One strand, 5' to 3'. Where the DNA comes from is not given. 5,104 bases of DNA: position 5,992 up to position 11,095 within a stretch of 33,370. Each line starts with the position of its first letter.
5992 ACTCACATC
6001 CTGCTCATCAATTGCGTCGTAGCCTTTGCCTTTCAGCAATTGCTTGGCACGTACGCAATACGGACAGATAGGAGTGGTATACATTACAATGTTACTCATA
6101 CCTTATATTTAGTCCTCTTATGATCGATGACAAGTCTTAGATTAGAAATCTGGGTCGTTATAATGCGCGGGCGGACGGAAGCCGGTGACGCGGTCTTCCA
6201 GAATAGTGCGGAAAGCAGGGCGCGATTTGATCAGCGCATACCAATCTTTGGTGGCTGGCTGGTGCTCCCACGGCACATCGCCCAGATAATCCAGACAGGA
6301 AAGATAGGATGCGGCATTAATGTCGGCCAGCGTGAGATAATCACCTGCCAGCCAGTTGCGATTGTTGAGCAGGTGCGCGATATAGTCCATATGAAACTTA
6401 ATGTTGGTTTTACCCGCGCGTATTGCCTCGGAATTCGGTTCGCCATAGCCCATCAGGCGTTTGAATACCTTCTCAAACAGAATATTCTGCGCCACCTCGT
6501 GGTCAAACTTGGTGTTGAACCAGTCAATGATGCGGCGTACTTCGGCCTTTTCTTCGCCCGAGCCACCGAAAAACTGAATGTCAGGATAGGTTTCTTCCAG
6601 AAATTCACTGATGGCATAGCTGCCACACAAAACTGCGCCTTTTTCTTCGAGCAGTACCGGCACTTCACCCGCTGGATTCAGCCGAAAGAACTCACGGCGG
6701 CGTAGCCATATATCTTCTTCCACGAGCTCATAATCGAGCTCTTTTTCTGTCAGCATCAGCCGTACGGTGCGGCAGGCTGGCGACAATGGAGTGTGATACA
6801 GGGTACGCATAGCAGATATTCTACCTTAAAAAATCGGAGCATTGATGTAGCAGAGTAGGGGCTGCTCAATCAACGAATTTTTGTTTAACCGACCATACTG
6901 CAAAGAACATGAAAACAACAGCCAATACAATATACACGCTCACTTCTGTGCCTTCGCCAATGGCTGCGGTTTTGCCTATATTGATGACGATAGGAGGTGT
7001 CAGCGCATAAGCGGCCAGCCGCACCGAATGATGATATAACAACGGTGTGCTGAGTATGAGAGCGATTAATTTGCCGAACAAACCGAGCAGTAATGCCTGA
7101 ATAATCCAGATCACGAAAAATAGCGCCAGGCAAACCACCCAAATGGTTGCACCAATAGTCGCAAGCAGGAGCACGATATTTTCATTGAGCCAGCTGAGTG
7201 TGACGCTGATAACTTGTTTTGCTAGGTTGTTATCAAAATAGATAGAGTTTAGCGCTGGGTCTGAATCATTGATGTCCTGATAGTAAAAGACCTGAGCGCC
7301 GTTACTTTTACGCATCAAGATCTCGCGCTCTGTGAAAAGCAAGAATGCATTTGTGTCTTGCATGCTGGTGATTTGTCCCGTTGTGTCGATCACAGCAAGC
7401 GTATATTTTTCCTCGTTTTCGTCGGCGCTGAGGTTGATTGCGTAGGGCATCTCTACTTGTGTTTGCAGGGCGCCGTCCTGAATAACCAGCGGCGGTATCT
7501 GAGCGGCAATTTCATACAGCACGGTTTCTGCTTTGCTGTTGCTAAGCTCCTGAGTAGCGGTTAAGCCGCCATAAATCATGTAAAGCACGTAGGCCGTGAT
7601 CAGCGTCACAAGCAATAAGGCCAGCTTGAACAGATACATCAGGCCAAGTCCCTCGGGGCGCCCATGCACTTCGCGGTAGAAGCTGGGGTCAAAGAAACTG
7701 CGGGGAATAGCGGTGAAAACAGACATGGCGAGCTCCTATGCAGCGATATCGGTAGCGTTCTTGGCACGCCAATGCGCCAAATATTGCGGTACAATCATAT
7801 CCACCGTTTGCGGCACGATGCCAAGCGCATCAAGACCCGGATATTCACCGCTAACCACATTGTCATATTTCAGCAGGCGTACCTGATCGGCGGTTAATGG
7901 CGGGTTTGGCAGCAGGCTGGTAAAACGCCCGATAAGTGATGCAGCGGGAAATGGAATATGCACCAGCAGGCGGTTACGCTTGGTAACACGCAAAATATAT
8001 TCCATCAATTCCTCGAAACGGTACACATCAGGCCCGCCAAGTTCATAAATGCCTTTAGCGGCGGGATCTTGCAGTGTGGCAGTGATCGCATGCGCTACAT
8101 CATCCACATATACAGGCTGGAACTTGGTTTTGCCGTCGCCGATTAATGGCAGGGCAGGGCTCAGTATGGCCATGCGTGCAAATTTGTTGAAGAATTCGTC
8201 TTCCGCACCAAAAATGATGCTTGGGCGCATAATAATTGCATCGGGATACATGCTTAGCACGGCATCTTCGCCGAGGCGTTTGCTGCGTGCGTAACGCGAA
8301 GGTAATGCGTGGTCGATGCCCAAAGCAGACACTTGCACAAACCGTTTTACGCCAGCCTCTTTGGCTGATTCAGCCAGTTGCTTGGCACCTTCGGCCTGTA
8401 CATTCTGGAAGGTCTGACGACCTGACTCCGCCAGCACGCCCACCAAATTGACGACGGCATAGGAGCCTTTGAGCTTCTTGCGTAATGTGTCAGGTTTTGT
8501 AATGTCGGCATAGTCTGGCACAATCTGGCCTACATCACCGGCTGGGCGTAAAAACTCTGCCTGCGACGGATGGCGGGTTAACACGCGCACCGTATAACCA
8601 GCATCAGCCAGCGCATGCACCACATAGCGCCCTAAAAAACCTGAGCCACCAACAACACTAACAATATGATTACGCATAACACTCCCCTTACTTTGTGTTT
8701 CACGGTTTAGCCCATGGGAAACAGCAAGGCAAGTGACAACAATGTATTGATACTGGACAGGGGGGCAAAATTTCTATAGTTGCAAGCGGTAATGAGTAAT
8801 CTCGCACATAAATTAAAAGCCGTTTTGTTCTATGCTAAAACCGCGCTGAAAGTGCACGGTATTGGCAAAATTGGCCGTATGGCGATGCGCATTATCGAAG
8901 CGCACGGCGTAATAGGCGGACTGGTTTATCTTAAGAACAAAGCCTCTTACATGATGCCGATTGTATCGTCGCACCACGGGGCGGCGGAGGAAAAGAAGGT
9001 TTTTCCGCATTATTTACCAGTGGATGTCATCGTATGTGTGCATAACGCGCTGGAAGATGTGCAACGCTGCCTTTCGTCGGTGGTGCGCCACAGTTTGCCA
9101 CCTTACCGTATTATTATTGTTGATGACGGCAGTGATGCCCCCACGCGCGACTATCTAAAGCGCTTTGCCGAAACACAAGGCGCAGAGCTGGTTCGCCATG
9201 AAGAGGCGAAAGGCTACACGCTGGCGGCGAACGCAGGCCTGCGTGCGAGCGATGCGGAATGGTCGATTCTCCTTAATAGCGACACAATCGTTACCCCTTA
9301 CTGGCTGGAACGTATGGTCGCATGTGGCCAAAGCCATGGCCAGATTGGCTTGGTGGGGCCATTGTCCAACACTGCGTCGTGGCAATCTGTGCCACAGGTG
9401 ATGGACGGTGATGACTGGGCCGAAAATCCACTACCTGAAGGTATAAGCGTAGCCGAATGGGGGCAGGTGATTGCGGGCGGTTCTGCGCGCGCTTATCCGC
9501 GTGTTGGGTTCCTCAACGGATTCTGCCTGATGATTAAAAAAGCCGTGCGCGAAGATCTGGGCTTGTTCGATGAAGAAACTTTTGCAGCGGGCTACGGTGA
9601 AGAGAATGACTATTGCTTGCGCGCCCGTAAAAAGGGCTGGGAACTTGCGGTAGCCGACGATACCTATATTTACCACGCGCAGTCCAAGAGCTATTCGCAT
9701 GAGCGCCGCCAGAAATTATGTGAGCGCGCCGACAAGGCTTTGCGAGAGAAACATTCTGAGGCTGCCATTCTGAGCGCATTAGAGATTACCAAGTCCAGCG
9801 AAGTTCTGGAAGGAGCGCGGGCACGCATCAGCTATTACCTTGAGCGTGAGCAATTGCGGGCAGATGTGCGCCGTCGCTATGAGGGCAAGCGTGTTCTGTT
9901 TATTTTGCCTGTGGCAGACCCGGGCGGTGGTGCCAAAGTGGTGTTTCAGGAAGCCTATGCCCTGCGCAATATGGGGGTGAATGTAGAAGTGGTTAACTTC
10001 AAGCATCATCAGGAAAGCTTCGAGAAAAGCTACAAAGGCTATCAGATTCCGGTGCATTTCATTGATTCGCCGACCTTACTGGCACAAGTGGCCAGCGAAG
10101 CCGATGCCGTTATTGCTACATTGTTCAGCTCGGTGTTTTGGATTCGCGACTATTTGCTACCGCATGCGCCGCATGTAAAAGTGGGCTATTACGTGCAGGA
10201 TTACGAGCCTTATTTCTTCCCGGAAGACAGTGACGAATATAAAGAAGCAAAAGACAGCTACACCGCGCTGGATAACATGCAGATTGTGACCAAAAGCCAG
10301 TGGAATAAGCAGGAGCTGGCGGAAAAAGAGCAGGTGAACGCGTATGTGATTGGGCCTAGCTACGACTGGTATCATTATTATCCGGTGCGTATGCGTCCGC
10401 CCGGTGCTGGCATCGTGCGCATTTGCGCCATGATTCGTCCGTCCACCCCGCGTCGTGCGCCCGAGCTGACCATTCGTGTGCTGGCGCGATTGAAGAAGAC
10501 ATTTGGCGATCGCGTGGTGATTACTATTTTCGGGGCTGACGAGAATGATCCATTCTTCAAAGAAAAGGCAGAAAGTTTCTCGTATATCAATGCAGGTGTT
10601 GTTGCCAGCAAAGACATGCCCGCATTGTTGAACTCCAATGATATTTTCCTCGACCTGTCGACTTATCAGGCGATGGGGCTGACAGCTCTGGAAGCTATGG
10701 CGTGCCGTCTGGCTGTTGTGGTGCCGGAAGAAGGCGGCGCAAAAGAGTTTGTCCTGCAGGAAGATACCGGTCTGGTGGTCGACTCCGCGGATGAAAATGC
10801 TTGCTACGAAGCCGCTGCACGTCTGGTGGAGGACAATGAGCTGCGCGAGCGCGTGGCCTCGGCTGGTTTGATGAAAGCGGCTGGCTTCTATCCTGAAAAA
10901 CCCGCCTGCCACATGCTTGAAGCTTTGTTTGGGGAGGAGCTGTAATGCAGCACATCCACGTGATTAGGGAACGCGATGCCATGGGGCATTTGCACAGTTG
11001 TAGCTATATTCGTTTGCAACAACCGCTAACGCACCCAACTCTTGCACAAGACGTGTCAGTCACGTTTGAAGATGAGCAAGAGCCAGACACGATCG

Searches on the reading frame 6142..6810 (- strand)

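Call 7: search_protein_families(library=pfam, proteins=[window:6142-6810:-], max_evalue=0.001)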
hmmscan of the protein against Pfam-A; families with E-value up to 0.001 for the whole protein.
window:6142-6810:- (222 aa): 5 families
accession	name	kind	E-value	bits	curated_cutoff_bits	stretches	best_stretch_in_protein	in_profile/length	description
PF13417.12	GST_N_3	-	3.3e-17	63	22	1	4-76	1-72/75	Glutathione S-transferase, N-terminal domain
PF13409.12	GST_N_2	-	3.9e-15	56.6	25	1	10-74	2-70/70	Glutathione S-transferase, N-terminal domain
PF02798.26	GST_N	-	2.3e-09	37.9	20.9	1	3-72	4-75/76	Glutathione S-transferase, N-terminal domain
PF00043.30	GST_C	-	3.4e-07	30.9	20.7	1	129-198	23-93/93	Glutathione S-transferase, C-terminal domain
PF14497.11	GST_C_3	-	3e-06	27.8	21.6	1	133-201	27-98/104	Glutathione S-transferase, C-terminal domain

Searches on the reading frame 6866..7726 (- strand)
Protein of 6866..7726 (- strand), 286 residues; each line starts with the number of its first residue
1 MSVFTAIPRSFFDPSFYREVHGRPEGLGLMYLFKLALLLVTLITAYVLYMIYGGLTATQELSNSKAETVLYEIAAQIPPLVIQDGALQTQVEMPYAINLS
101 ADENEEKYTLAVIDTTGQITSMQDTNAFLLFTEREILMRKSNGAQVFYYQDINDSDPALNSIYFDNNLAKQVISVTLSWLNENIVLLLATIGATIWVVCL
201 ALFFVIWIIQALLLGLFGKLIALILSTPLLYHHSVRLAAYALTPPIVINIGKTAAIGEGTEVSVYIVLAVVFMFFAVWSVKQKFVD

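Call 7: search_protein_families(library=pfam, proteins=[window:6866-7726:-], max_evalue=0.001)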
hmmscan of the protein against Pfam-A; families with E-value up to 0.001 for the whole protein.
window:6866-7726:- (286 aa): 1 family
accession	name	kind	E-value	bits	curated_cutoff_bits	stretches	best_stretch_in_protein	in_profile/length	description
PF06691.16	DUF1189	-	1.7e-25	90.4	28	1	8-277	5-244/244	Protein of unknown function (DUF1189)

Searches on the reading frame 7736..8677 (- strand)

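Call 7: search_protein_families(library=pfam, proteins=[window:7736-8677:-], max_evalue=0.001)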
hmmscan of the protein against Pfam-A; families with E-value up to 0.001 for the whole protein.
window:7736-8677:- (313 aa): 7 families
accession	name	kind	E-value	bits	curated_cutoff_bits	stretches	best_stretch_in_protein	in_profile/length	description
PF01370.27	Epimerase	-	1.4e-25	90.5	20.9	1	7-214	2-240/240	NAD dependent epimerase/dehydratase family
PF01073.25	3Beta_HSD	-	3.1e-20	72.8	22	2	8-120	2-118/280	3-beta hydroxysteroid dehydrogenase/isomerase family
PF13460.12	NAD_binding_10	-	3.8e-19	69.7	27.2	1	10-152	1-143/184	NAD(P)H-binding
PF05368.20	NmrA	-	9.5e-15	55.4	27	1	5-118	4-107/298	NmrA-like family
PF04321.23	RmlD_sub_bind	-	1.9e-14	53.9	27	1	8-229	5-228/287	RmlD substrate binding domain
PF07993.18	NAD_binding_4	-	8.3e-06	25.6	20.1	0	114-158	162-210/258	Male sterility protein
PF16363.11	GDP_Man_Dehyd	-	1.1e-05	25.6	27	1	8-117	2-128/332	GDP-mannose 4,6 dehydratase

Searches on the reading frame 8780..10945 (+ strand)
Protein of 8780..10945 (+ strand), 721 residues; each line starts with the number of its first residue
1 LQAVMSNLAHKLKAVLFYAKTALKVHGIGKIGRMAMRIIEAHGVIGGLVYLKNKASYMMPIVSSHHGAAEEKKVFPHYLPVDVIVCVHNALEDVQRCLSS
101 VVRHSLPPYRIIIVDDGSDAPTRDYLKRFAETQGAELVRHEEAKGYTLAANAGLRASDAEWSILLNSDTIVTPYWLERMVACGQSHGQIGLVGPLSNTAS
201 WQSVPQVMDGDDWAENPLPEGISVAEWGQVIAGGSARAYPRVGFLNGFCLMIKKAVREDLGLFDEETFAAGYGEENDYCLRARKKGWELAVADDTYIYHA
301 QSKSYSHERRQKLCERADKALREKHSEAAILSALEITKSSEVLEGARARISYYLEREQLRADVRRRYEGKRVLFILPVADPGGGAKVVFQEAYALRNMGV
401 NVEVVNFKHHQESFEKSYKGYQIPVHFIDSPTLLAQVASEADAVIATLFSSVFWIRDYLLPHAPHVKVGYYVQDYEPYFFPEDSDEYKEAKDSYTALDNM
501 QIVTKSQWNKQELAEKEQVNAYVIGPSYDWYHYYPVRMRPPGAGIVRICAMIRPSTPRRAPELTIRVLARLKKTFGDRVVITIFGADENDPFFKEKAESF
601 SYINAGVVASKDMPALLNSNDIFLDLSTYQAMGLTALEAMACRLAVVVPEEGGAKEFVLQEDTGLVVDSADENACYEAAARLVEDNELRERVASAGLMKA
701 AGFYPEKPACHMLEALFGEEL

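Call 7: search_protein_families(library=pfam, proteins=[window:8780-10945:+], max_evalue=0.001)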
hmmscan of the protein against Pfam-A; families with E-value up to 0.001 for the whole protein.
window:8780-10945:+ (721 aa): 9 families
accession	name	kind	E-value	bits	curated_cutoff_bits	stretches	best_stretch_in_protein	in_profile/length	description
PF00535.33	Glycos_transf_2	-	9.2e-23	81.4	23.3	1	83-181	2-101/168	Glycosyl transferase family 2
PF00534.26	Glycos_transf_1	-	3.2e-19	69.5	26.4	1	557-695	26-168/172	Glycosyl transferases group 1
PF13692.12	Glyco_trans_1_4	-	1.6e-16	61.3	27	1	557-685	13-142/142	Glycosyl transferases group 1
PF13641.12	Glyco_tranf_2_3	-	2.3e-15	57.7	27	1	81-312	3-224/230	Glycosyltransferase like family 2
PF13712.12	Glyco_tranf_2_5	-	4.1e-09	36.9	27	1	124-303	17-193/210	Glycosyltransferase like family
PF13524.12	Glyco_trans_1_2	-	2.9e-07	31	25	1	569-697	7-126/144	Glycosyl transferase-like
PF16994.11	Glyco_trans_4_5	-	5.5e-05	23.4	26.6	1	369-480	2-113/172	Glycosyl-transferase family 4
PF10111.15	Glyco_tranf_2_2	-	0.00043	20.3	27.3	0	83-182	2-105/276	Glycosyltransferase like family 2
PF20706.3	GT4-conflict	-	0.00045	19.7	26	0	535-665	187-324/385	Family 4 Glycosyltransferase in conflict systems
